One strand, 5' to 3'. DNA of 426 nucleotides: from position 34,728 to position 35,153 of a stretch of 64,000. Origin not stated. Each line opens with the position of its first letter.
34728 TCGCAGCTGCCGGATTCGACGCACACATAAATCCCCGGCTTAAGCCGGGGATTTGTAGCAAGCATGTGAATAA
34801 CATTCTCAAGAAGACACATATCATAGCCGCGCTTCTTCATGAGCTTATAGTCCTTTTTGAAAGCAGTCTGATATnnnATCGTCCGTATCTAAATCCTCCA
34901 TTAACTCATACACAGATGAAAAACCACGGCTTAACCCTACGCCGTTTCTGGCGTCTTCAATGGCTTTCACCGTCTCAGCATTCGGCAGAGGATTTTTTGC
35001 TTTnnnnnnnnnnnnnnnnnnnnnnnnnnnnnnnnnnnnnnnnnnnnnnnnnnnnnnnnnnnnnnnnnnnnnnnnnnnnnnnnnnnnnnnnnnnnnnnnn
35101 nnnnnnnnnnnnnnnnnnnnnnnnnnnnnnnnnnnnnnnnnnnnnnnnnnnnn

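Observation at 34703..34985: Fossil DinJ-YafQ module: antitoxin tail fused to YhcG, toxin decapitated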

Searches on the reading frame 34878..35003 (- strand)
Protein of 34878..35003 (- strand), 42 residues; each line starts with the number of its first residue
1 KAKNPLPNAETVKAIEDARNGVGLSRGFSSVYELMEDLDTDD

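Call 4: search_protein_families(library=pfam, proteins=[window:34878-34991:-], max_evalue=10)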
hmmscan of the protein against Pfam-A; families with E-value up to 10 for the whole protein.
seq(38 aa): 0 families

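Call 8: find_homologous_proteins(query=window:34878-35003:-, max_evalue=10)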
Query seq(42 aa): no candidate shares three 5-residue words with the query. No homologue found.

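Call 11: search_dna_similar(query=window:34878-35003:-, collection=plasmids, mode=protein, max_evalue=10, max_rows=30)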
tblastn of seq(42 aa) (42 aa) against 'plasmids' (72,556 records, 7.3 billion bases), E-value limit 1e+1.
Records with a match: 224; places in all: 229; records where one place covers at least 80% of the query: 36.
Best place of each record, by identity: 60-80% 3; <60% 221.
By first word of the organism name: Enterococcus 190; Sphingobium 13; Klebsiella 6; Enterocloster 3; Novosphingobium 2; Pusillibacter 1; Flavonifractor 1; Carnobacterium 1; Raoultella 1; Tardibacter 1; and 5 more.
By predicted mobility (MOB-suite, as given by PLSDB): mobilizable 159; conjugative 33; non-mobilizable 32.
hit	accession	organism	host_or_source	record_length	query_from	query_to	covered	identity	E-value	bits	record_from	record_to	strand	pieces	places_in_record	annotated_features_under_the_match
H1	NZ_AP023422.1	Pusillibacter faecalis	Homo sapiens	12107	6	42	88%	70.3%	3e-9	56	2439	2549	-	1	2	type II toxin-antitoxin system RelB/DinJ family antitoxin | type II toxin-antitoxin system YafQ family toxin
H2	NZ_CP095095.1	Flavonifractor plautii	Homo sapiens,isolate,feces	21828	6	42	88%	62.2%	6e-8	52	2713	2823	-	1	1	type II toxin-antitoxin system RelB/DinJ family antitoxin | type II toxin-antitoxin system mRNA interferase toxin, RelE/StbE ...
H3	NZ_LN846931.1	Carnobacterium maltaromaticum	-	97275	7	39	79%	60.6%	3e-3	39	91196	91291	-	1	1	type II toxin-antitoxin system RelB/DinJ family antitoxin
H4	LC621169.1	Klebsiella quasipneumoniae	-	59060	6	42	88%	51.4%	2e-2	37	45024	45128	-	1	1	dinJ: type II toxin-antitoxin system RelB/DinJ family antitoxin | hypothetical protein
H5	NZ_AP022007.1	Klebsiella quasipneumoniae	-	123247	6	42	88%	51.4%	2e-2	37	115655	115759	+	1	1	type II toxin-antitoxin system RelB/DinJ family antitoxin | type II toxin-antitoxin system YafQ family toxin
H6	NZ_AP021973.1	Klebsiella sp. WP3-W18-ESBL-02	-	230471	6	42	88%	51.4%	2e-2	37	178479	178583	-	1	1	type II toxin-antitoxin system RelB/DinJ family antitoxin | type II toxin-antitoxin system YafQ family toxin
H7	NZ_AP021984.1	Raoultella ornithinolytica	-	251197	6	42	88%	51.4%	2e-2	37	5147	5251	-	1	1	type II toxin-antitoxin system RelB/DinJ family antitoxin | type II toxin-antitoxin system YafQ family toxin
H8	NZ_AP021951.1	Klebsiella quasipneumoniae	-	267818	6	42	88%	51.4%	2e-2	37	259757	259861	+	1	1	type II toxin-antitoxin system RelB/DinJ family antitoxin | type II toxin-antitoxin system YafQ family toxin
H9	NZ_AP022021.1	Klebsiella sp. WP3-S18-ESBL-05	-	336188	6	42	88%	51.4%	2e-2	37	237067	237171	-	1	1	type II toxin-antitoxin system RelB/DinJ family antitoxin | type II toxin-antitoxin system YafQ family toxin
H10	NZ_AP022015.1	Klebsiella quasipneumoniae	-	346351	6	42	88%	51.4%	2e-2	37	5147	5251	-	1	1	type II toxin-antitoxin system RelB/DinJ family antitoxin | type II toxin-antitoxin system YafQ family toxin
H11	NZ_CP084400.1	Sphingobium sp. CFD-1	cell culture,soil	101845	6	42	88%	48.6%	3e-3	39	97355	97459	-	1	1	type II toxin-antitoxin system RelB/DinJ family antitoxin | type II toxin-antitoxin system YafQ family toxin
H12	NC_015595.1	Sphingobium chlorophenolicum L-1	freshwater sediment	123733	6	42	88%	48.6%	3e-3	39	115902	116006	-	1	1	type II toxin-antitoxin system RelB/DinJ family antitoxin | type II toxin-antitoxin system YafQ family toxin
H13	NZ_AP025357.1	Sphingobium sp. TA15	-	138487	6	42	88%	48.6%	3e-3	39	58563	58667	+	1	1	type II toxin-antitoxin system RelB/DinJ family antitoxin | type II toxin-antitoxin system YafQ family toxin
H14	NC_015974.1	Sphingobium sp. SYK-6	-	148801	6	42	88%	48.6%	3e-3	39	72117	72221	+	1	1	type II toxin-antitoxin system RelB/DinJ family antitoxin | type II toxin-antitoxin system YafQ family toxin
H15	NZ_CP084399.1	Sphingobium sp. CFD-1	cell culture,soil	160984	6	42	88%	48.6%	3e-3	39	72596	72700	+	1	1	type II toxin-antitoxin system RelB/DinJ family antitoxin | type II toxin-antitoxin system YafQ family toxin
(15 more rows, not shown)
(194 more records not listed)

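Call 12: get_annotated_region(hit=H1, flank=2500)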
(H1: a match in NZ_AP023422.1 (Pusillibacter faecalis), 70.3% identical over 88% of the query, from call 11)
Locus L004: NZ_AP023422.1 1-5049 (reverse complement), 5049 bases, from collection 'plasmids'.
description: Pusillibacter faecalis strain MM59 plasmid pMM59_02
organism: Pusillibacter faecalis (NCBI taxid 2714358)
taxonomy: Bacteria; Bacillota; Clostridia; Eubacteriales; Oscillospiraceae; Pusillibacter; Pusillibacter faecalis
host: -; source: Homo sapiens; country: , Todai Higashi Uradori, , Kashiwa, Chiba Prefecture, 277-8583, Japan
typing (MOB-suite, as given by PLSDB): non-mobilizable
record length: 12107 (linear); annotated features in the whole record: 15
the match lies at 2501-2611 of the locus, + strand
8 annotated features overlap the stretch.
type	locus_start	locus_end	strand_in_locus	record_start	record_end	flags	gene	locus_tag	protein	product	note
CDS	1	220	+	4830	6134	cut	-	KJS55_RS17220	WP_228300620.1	plasmid recombination protein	GO:0006310 - DNA recombination [Evidence IEA]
CDS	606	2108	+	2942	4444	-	-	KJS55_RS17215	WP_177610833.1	hypothetical protein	-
CDS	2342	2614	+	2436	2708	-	-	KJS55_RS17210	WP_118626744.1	type II toxin-antitoxin system RelB/DinJ family antitoxin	-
CDS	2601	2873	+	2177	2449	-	-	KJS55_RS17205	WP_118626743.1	type II toxin-antitoxin system YafQ family toxin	-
CDS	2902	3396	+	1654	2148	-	-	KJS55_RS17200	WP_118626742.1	hypothetical protein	-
CDS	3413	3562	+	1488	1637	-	-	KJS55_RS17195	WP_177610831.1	hypothetical protein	-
CDS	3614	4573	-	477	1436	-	-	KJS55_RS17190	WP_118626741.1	hypothetical protein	-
CDS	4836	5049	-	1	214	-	-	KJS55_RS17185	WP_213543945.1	hypothetical protein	-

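Call 13: get_annotated_region(hit=H2, flank=2500)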
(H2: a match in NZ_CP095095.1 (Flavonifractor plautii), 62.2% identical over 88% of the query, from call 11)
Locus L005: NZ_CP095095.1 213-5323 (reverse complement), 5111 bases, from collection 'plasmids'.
description: Flavonifractor plautii strain VE303-08 plasmid unnamed, complete sequence
organism: Flavonifractor plautii (NCBI taxid 292800)
taxonomy: Bacteria; Bacillota; Clostridia; Eubacteriales; Oscillospiraceae; Flavonifractor; Flavonifractor plautii
host: -; source: Homo sapiens,isolate,feces; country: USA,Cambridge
typing (MOB-suite, as given by PLSDB): non-mobilizable
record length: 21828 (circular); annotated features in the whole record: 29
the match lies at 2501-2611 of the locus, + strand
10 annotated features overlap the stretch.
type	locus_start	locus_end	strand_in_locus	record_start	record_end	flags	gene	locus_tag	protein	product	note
CDS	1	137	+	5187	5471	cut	-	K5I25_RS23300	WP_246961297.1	hypothetical protein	-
CDS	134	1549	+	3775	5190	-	-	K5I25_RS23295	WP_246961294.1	hypothetical protein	-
CDS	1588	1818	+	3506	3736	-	vapB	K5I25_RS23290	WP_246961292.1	type II toxin-antitoxin system VapB family antitoxin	-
CDS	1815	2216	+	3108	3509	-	-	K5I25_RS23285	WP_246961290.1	type II toxin-antitoxin system VapC family toxin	-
CDS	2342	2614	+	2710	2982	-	-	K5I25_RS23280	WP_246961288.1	type II toxin-antitoxin system RelB/DinJ family antitoxin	-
CDS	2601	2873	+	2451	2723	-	-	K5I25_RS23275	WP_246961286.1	type II toxin-antitoxin system mRNA interferase toxin, RelE/StbE family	-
CDS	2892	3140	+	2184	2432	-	-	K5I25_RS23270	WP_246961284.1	hypothetical protein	-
CDS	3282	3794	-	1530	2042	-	-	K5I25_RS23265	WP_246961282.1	hypothetical protein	-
CDS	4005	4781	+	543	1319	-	-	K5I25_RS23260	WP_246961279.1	AAA family ATPase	GO:0007059 - chromosome segregation [Evidence IEA]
CDS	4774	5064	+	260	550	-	-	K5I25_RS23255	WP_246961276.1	hypothetical protein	-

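Call 35: search_solved_structures(query=L004:2342-2611:+, max_evalue=1, show_alignments=3)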
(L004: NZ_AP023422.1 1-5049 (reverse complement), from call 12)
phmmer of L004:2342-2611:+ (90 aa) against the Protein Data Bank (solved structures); distinct sequences matched with E-value up to 1: 18.
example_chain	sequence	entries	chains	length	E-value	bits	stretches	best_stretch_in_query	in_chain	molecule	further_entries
9lew_A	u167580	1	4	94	3.7e-10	43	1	5-86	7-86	DNA-damage-inducible protein J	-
4q2u_A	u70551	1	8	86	1.2e-06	31.9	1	3-76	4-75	Antitoxin DinJ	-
4ml0_A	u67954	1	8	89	1.8e-06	31.3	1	3-76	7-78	Predicted antitoxin of YafQ-DinJ toxin-antitoxin system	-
2k29_A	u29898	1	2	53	0.077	16.5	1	5-49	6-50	Antitoxin RelB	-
4fxe_A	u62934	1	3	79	0.18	15.4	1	5-49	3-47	Antitoxin RelB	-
2kel_A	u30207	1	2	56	0.4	14.3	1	7-43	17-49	Uncharacterized protein 56B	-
2bf8_B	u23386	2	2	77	0.64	13.6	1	5-55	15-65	UBIQUITIN-LIKE PROTEIN SMT3C | Small ubiquitin-related modifier 1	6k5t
9qtg_B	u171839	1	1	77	0.66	13.6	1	5-55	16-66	Small ubiquitin-related modifier 1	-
2g4d_B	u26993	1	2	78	0.66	13.6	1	5-55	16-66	Small ubiquitin-related modifier 1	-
2uyz_B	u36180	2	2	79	0.69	13.5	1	5-55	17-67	SMALL UBIQUITIN-RELATED MODIFIER 1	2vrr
1tgz_B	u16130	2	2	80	0.71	13.5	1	5-55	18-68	Ubiquitin-like protein SMT3C | Small ubiquitin-related modifier 1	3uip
9gnv_B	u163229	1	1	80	0.72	13.5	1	5-55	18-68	Small ubiquitin-related modifier 1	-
2iy0_B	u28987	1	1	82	0.73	13.4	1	5-55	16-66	SMALL UBIQUITIN-RELATED MODIFIER 1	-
2iy1_B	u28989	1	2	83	0.75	13.4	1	5-55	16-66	SMALL UBIQUITIN-RELATED MODIFIER 1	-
1z5s_B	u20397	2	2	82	0.76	13.4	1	5-55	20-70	Ubiquitin-like protein SMT3C | Small ubiquitin-related modifier 1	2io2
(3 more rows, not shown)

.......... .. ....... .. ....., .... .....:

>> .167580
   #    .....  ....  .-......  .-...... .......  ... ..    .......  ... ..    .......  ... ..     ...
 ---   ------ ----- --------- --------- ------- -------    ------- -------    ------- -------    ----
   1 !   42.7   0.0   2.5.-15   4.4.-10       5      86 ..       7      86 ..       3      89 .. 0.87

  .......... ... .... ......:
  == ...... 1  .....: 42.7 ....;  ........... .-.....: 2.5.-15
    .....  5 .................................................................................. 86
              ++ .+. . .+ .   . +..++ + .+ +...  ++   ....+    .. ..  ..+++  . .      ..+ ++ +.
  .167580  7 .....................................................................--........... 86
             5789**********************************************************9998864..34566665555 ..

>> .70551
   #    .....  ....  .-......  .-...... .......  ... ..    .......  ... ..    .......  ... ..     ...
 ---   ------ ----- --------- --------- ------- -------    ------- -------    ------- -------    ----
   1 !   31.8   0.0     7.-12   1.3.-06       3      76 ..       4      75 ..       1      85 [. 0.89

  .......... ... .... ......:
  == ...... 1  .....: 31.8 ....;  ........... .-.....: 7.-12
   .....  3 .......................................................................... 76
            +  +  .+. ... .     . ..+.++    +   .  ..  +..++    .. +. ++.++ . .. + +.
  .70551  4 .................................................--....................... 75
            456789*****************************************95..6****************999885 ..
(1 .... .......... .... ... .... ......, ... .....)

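Call 36: search_solved_structures(query=L004:2601-2870:+, max_evalue=0.01, show_alignments=2)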
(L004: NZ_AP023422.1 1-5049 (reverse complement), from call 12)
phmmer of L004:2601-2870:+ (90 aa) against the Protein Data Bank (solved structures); distinct sequences matched with E-value up to 0.01: 11.
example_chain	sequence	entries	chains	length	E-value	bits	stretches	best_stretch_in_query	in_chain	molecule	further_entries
4nrn_A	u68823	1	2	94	2.9e-22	81.7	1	1-90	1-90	metal-bound toxin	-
2otr_A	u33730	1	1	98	3.4e-22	81.5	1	1-90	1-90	Hypothetical protein HP0892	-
1z8m_A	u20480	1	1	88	1.4e-19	73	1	1-90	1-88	conserved hypothetical protein HP0894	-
4ltt_A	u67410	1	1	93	1.8e-19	72.7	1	1-90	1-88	Uncharacterized protein, toxin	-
4ls4_A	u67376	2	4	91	1.2e-18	70.1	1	1-90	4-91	Uncharacterized protein, Toxin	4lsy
4ml2_A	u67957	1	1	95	1.9e-16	63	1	4-90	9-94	mRNA interferase YafQ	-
4q2u_B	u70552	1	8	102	2.5e-16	62.7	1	4-90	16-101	mRNA interferase YafQ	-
4ml0_B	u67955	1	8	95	5.3e-16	61.6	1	4-90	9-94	Predicted toxin of the YafQ-DinJ toxin-antitoxin system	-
9lew_B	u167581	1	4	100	5.7e-16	61.5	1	2-90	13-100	Type II toxin-antitoxin system YafQ family toxin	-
4mmg_A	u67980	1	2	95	2.5e-15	59.5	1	4-90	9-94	mRNA interferase YafQ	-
4mmj_A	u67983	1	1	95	6.9e-15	58.1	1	4-90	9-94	Addiction module toxin, RelE/StbE family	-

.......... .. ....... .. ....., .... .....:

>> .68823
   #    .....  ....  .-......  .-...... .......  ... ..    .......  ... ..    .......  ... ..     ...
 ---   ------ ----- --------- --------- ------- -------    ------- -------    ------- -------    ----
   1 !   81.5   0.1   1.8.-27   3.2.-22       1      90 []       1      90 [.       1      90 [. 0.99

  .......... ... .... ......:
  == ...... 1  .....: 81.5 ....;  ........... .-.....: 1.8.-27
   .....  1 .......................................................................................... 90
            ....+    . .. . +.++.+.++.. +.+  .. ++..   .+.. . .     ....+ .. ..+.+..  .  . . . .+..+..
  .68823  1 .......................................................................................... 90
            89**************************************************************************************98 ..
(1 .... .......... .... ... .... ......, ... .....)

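Call 41: search_protein_representatives(protein=window:34878-35003:-)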
Query: 42 residues. Proteins with E-value up to 0.001 (for the whole library): 101; up to 1e-10: 3; up to 1e-30: 0. The best 101 are listed.
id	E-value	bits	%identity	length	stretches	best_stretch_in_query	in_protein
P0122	3.3e-14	66.4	82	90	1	3-42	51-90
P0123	5.3e-11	56.7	77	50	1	4-42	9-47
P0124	8.4e-11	56.0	77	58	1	4-42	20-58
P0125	6.7e-10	53.3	81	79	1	6-42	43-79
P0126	2.6e-09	51.5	48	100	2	3-39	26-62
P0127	3.8e-09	51.0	68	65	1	2-42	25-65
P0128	4.2e-09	50.9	64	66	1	3-41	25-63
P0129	4.4e-09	50.8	74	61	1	5-39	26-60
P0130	1.3e-08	49.3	68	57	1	6-42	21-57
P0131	1.8e-08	48.9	67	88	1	4-42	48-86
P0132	3.0e-08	48.2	71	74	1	5-42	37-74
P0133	3.4e-08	48.1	70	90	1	6-42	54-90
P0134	4.8e-08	47.6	68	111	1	3-42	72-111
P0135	4.9e-08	47.6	72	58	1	7-42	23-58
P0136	1.2e-07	46.5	69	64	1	7-41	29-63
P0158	8.1e-06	40.8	62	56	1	9-42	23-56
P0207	5.3e-04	35.3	66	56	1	8-42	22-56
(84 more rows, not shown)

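Call 44: find_encoding_contigs(protein=P0122, flank=3000, max_places=5)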
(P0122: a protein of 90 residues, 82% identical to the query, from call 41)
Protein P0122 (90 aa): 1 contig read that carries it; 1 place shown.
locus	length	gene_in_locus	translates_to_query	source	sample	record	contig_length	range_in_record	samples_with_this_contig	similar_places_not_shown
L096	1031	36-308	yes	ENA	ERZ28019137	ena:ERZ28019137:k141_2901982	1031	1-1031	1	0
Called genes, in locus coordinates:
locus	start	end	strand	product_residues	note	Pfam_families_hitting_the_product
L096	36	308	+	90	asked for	PF04221:RelB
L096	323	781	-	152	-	-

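Call 48: find_encoding_contigs(protein=P0207, flank=1500, max_places=3)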
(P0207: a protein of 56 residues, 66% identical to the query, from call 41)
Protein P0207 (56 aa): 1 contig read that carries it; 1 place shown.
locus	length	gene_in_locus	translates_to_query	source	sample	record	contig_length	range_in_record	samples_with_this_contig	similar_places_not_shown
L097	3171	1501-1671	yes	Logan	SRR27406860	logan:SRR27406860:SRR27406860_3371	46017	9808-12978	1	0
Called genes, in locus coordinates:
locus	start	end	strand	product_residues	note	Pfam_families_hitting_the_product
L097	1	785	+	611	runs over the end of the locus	PF00004:AAA (faint), PF07728:AAA_5 (weak), PF12774:AAA_6 (faint)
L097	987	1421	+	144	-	PF00436:SSB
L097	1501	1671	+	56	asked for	-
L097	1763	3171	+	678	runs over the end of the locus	PF11775:CobT_C (faint)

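Call 49: find_encoding_contigs(protein=P0158, flank=1500, max_places=3)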
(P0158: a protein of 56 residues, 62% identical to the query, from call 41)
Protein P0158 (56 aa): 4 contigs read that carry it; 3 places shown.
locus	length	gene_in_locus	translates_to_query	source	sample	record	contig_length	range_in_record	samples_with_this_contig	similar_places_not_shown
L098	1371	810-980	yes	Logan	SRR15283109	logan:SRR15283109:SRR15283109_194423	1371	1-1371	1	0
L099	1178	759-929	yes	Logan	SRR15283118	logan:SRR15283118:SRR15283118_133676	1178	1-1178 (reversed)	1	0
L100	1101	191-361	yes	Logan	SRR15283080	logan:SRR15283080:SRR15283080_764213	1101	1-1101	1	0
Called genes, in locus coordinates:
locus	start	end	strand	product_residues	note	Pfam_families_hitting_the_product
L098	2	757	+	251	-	?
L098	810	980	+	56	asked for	-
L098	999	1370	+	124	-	?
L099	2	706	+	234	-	?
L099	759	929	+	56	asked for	-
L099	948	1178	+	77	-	?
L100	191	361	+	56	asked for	-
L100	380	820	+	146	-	PF08719:NADAR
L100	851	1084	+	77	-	-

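Call 56: find_related_loci(query=A5, collection=metagenome_contigs, flank=3000)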
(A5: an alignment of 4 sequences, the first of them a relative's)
Query A5 (90 aa) in metagenome_contigs; peptide patterns used: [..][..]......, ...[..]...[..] (x = any residue, [..] = any of these).
600 stretches matched a pattern (row limit reached: there are more); 476 encode a relative of the query (tblastn E <= 1e-3); the best 80 are kept; 80 distinct loci.
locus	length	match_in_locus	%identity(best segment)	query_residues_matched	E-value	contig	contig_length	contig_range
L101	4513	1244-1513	100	1-90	2e-58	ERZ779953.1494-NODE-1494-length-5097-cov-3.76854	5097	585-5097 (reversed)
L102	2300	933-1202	100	1-90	5e-59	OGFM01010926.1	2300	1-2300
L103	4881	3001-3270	100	1-90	2e-58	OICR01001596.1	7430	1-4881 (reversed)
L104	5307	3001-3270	100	1-90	2e-58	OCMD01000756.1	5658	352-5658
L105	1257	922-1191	99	1-90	5e-61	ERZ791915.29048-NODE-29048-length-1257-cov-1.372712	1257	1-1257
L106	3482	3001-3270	100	1-90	2e-58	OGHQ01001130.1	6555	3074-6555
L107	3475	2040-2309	100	1-90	2e-58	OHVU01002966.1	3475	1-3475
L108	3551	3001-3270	100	1-90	2e-58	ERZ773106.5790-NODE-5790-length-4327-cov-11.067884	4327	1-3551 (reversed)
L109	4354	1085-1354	100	1-90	2e-58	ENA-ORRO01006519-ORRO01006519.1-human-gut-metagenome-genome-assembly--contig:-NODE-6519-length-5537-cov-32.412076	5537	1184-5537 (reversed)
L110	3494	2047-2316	100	1-90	2e-58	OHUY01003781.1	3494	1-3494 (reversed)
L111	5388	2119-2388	100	1-90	2e-58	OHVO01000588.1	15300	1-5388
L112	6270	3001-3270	100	1-90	2e-58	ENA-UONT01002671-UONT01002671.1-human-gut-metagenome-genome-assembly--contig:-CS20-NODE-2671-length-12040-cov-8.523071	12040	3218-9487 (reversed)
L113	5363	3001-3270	100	1-90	2e-58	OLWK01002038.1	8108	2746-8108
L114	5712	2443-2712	100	1-90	2e-58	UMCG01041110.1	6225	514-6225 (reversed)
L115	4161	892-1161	99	1-90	4e-58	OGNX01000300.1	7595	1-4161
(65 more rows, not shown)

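Call 61: search_protein_families(library=padloc, proteins=[L004:2342-2611:+, L004:2601-2870:+], max_evalue=0.01)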
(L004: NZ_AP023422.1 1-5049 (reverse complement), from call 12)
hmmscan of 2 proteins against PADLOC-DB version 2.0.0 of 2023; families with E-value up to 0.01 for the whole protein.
L004:2342-2611:+ (90 aa): 0 families

L004:2601-2870:+ (90 aa): 0 families

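Call 72: search_protein_families(library=pfam, alignment_id=A7, max_evalue=0.001)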
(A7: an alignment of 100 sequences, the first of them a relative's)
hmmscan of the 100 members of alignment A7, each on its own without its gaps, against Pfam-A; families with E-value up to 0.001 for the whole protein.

A. member 1, P0122 (90 aa): 1 family
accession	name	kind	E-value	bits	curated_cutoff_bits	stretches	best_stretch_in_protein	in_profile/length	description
PF04221.18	RelB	-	4.8e-15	55.7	22.4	1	6-85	4-81/82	RelB antitoxin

B. families by the number of members that match (of 100 scanned): 12 families
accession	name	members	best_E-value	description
PF04221.18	RelB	34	3.6e-16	RelB antitoxin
PF15738.11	YafQ_toxin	1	1.2e-27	Bacterial toxin of type II toxin-antitoxin system, YafQ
PF13275.11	S4_2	1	2.9e-12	S4 domain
PF01381.28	HTH_3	1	1.7e-09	Helix-turn-helix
PF04014.23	MazE_antitoxin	1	2.4e-09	Antidote-toxin recognition MazE, bacterial antitoxin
PF15937.10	PrlF_antitoxin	1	5.8e-08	prlF antitoxin for toxin YhaV_toxin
PF05016.21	ParE_toxin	1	6.1e-07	ParE toxin of type II toxin-antitoxin system, parDE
PF02604.26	PhdYeFM_antitox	1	4.6e-06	Antitoxin Phd_YefM, type II toxin-antitoxin system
PF00881.29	Nitroreductase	1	4.8e-06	Nitroreductase family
PF15313.11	HEXIM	1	0.00016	Hexamethylene bis-acetamide-inducible protein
PF13443.12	HTH_26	1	0.00041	Cro/C1-type HTH DNA-binding domain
PF13560.12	HTH_31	1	0.00054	Helix-turn-helix domain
